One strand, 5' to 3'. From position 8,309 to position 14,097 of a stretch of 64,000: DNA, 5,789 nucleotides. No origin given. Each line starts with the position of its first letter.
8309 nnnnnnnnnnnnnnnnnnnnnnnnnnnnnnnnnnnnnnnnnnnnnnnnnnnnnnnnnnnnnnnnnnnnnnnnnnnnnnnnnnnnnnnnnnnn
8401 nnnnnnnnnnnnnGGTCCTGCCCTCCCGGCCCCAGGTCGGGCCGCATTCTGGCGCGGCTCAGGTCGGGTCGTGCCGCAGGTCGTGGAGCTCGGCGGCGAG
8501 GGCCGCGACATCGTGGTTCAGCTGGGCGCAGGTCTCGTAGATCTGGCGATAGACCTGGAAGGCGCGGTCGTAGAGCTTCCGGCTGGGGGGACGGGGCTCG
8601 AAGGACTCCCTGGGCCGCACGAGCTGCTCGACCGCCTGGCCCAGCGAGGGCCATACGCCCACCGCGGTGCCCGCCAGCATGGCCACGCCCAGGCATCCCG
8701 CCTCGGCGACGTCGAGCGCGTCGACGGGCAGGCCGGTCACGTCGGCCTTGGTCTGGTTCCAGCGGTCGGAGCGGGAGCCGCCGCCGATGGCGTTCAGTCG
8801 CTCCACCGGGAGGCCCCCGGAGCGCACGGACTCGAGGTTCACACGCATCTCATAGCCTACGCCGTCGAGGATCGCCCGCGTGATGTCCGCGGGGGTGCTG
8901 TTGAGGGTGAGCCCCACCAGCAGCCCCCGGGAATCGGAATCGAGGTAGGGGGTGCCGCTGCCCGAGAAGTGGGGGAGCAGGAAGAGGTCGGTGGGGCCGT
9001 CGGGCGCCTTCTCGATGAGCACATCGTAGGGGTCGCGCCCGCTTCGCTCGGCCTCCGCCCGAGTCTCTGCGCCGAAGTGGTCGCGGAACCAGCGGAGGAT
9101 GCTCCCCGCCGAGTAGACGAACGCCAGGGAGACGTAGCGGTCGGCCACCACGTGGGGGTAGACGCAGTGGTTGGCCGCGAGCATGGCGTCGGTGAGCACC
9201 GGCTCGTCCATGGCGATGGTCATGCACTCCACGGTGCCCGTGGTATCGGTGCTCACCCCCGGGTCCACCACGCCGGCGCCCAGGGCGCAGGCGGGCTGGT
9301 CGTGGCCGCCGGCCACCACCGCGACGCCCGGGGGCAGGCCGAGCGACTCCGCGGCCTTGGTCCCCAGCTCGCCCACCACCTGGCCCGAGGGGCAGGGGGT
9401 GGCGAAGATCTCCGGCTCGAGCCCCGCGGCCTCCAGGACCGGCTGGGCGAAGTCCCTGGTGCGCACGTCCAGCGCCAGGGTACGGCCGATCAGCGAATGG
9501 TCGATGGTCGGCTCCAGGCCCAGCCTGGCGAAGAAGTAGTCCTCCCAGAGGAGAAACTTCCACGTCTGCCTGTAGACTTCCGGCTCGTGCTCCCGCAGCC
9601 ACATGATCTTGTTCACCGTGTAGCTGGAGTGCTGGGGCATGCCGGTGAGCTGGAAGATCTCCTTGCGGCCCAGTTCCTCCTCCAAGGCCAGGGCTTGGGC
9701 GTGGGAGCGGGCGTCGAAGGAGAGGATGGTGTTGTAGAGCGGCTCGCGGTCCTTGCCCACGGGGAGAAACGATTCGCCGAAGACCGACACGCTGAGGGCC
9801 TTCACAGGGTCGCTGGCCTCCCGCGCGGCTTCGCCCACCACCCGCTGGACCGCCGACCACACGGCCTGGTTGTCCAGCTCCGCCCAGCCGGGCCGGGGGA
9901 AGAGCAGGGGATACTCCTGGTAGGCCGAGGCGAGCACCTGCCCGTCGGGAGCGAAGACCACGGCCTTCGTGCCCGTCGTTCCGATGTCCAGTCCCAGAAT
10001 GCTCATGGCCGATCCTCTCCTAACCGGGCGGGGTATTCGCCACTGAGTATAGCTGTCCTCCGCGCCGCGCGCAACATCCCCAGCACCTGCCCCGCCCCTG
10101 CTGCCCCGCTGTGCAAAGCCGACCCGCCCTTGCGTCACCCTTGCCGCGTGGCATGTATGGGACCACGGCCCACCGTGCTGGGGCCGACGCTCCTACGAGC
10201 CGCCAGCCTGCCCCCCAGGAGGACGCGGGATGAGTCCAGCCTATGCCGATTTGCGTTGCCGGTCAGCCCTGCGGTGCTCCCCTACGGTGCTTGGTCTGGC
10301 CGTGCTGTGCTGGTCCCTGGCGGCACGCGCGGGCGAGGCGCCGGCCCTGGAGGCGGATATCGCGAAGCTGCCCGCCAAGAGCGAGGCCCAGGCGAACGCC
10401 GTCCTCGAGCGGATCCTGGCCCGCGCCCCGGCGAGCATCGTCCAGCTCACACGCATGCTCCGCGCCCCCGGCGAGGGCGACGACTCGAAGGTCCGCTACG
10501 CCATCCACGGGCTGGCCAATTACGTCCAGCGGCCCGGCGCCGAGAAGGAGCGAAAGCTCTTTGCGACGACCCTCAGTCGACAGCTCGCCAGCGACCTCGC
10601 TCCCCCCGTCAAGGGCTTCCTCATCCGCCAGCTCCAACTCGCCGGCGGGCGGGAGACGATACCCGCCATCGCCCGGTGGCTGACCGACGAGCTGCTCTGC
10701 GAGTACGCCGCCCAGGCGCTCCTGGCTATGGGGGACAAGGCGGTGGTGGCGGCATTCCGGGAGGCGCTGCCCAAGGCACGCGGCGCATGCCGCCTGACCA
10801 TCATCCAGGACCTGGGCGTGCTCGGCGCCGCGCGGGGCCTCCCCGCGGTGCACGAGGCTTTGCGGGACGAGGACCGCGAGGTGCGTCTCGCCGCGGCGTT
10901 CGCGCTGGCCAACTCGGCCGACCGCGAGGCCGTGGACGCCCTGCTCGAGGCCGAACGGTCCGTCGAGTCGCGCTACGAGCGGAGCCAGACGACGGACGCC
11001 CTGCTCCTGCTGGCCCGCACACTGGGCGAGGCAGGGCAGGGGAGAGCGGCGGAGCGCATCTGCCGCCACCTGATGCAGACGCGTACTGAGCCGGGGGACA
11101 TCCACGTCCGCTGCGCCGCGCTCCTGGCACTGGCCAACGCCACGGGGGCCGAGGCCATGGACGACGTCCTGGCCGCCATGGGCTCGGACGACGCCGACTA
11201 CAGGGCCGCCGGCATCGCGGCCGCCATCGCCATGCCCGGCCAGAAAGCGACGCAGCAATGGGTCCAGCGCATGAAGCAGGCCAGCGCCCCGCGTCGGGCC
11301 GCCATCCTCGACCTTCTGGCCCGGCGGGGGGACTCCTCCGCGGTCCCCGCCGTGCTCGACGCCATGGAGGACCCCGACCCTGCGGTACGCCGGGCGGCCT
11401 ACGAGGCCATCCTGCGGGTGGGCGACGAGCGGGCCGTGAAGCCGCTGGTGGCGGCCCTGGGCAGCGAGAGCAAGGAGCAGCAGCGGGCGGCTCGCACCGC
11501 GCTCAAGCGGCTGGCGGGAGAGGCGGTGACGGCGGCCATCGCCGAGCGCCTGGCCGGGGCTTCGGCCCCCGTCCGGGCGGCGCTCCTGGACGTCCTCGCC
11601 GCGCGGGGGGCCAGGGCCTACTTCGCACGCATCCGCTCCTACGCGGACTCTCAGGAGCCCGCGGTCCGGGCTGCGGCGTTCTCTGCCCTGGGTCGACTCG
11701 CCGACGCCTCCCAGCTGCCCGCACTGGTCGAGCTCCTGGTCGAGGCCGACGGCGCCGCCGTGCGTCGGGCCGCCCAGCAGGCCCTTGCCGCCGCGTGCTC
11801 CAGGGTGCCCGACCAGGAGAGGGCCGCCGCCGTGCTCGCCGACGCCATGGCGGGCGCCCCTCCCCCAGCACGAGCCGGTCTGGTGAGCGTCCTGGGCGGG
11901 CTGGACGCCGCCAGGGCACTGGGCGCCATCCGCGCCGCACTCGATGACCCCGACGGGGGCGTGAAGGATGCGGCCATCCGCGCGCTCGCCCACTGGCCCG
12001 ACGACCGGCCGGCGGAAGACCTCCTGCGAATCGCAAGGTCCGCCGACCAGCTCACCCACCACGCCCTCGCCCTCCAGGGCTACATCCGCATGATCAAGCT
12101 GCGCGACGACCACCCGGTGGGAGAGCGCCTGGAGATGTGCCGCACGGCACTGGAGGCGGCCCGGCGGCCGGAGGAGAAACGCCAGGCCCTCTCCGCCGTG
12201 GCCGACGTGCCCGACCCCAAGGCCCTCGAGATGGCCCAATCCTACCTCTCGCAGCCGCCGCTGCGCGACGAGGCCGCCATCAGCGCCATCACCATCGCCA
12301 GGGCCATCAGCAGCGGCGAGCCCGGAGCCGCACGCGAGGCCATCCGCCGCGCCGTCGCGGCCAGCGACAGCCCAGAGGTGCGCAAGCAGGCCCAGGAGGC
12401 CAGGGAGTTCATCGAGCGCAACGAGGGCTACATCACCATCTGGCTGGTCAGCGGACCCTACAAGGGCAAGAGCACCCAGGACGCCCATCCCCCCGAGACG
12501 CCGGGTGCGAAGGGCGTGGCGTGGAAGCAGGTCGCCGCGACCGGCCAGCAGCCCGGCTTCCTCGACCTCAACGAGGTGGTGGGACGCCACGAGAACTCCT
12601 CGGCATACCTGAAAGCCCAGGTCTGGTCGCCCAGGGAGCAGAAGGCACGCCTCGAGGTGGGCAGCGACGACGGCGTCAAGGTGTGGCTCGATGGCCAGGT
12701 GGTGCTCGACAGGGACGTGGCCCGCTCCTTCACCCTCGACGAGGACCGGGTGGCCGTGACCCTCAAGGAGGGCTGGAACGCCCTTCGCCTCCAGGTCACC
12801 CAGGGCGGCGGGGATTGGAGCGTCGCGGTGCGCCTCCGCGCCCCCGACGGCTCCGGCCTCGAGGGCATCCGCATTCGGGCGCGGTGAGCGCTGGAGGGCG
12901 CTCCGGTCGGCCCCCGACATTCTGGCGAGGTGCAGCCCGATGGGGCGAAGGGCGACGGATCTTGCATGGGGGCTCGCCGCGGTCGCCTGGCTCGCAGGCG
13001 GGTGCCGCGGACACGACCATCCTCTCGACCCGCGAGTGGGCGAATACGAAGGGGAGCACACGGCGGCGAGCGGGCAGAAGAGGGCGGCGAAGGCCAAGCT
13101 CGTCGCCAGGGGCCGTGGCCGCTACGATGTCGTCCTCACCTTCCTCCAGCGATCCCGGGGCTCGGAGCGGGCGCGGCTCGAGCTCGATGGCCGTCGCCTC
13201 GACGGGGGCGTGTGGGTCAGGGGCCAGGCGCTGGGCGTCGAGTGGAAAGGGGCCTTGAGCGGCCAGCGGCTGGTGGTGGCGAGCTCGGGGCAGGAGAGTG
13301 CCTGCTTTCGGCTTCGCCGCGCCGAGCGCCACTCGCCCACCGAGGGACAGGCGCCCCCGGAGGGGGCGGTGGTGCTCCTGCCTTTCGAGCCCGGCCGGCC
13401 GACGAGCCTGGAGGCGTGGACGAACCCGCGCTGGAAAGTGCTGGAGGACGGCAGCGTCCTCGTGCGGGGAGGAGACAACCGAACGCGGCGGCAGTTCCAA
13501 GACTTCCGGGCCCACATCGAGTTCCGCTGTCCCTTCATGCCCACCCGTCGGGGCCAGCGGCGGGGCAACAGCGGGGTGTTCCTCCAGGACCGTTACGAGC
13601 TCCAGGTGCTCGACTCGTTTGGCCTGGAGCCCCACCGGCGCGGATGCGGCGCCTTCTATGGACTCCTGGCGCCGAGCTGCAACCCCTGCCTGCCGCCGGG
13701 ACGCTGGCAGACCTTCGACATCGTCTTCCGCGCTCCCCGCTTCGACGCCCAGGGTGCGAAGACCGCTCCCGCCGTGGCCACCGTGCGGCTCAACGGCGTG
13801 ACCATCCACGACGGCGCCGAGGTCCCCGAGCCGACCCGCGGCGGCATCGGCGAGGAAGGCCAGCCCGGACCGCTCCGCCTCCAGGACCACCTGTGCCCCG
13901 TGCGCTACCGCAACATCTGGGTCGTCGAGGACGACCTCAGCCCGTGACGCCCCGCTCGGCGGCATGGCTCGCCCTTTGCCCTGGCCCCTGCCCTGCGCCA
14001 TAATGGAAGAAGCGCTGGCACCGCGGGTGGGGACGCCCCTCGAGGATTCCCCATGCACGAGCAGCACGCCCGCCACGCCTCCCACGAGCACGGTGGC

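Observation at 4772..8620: About 3.5 kb regulator + lipoprotein segment bracketed by 149-bp direct repeats of the FGGY-kinase 3' end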

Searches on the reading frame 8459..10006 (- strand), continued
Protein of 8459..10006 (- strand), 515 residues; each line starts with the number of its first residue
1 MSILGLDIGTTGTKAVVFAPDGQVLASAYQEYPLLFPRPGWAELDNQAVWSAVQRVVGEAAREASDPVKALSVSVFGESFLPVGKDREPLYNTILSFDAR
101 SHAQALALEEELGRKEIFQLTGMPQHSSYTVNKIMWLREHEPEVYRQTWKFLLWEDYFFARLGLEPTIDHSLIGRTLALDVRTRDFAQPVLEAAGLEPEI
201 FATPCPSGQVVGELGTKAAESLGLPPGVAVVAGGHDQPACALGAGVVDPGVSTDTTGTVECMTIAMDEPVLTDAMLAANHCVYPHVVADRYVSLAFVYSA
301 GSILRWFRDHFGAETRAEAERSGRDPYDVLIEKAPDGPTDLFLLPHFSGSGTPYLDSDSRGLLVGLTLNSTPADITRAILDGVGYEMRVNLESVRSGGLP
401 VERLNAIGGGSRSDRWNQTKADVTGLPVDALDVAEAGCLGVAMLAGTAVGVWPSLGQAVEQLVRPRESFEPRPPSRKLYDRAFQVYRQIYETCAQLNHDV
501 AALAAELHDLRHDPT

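Call 65: find_encoding_contigs(protein=P0143, flank=8000, max_places=2)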
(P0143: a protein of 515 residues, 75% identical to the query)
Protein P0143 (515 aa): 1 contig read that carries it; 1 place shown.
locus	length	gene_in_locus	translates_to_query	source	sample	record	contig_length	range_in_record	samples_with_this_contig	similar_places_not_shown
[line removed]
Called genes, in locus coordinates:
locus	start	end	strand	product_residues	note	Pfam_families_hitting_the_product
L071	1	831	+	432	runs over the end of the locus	PF06245:DUF1015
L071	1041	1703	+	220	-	PF07963:N_methyl, PF07596:SBP_bac_10 (faint)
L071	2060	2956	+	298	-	-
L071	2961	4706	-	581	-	PF14559:TPR_19 (faint)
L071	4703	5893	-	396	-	PF00657:Lipase_GDSL (faint), PF13472:Lipase_GDSL_2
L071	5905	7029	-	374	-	-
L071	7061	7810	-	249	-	PF14622:Ribonucleas_3_3, PF00636:Ribonuclease_3, PF00035:dsrm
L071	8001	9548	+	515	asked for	PF00370:FGGY_N, PF02782:FGGY_C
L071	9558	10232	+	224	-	PF02525:Flavodoxin_2, PF03358:FMN_red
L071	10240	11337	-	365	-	PF04551:GcpE, PF26540:GcpE_C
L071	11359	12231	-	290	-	PF00303:Thymidylat_synt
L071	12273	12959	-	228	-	-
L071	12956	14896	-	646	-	PF16697:Yop-YscD_cpl, PF00498:FHA, PF13481:AAA_25 (weak), PF01637:ATPase_2 (faint), PF13191:AAA_16, PF13401:AAA_22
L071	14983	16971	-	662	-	-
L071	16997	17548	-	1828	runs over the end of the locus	PF04389:Peptidase_M28 (weak), PF02687:FtsX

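Call 67: find_related_loci(query=window:8459-10006:-, collection=viral_contigs, flank=8000)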
Query window:8459-10006:- (515 aa) in viral_contigs; peptide patterns used: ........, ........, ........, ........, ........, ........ (x = any residue, [..] = any of these).
2 stretches matched a pattern, but none encodes a relative of the query by tblastn (E <= 1e-3).

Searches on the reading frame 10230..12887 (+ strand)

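Call 15: search_protein_families(library=pfam, proteins=[window:10230-12887:+], max_evalue=0.01)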
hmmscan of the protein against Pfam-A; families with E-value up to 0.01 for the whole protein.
window:10230-12887:+ (885 aa): 5 families
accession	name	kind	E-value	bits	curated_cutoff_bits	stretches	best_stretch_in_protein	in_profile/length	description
PF13646.12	HEAT_2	-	3.9e-43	146.1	27.7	4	343-425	3-87/88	HEAT repeats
PF02985.28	HEAT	-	4.8e-13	48.5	23.5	1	372-396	2-26/31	HEAT repeat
PF11838.14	ERAP1_C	-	0.0012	18.8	38.2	0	402-532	106-251/318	ERAP1-like C-terminal domain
PF01347.28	Vitellogenin_N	-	0.0015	17.6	24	0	138-351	368-572/590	Lipoprotein amino terminal region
PF03130.22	HEAT_PBS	-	0.0037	18.1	20.9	1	218-241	1-24/27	PBS lyase HEAT-like repeat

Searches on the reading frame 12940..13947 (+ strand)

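Call 46: search_protein_families(library=pfam, proteins=[window:12940-13947:+], max_evalue=0.001)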
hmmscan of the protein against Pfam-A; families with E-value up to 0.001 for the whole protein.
window:12940-13947:+ (335 aa): 1 family
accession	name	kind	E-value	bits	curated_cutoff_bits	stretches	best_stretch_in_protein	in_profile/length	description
PF06439.18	3keto-disac_hyd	-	9.3e-32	111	26.8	1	156-328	10-186/187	3-keto-disaccharide hydrolase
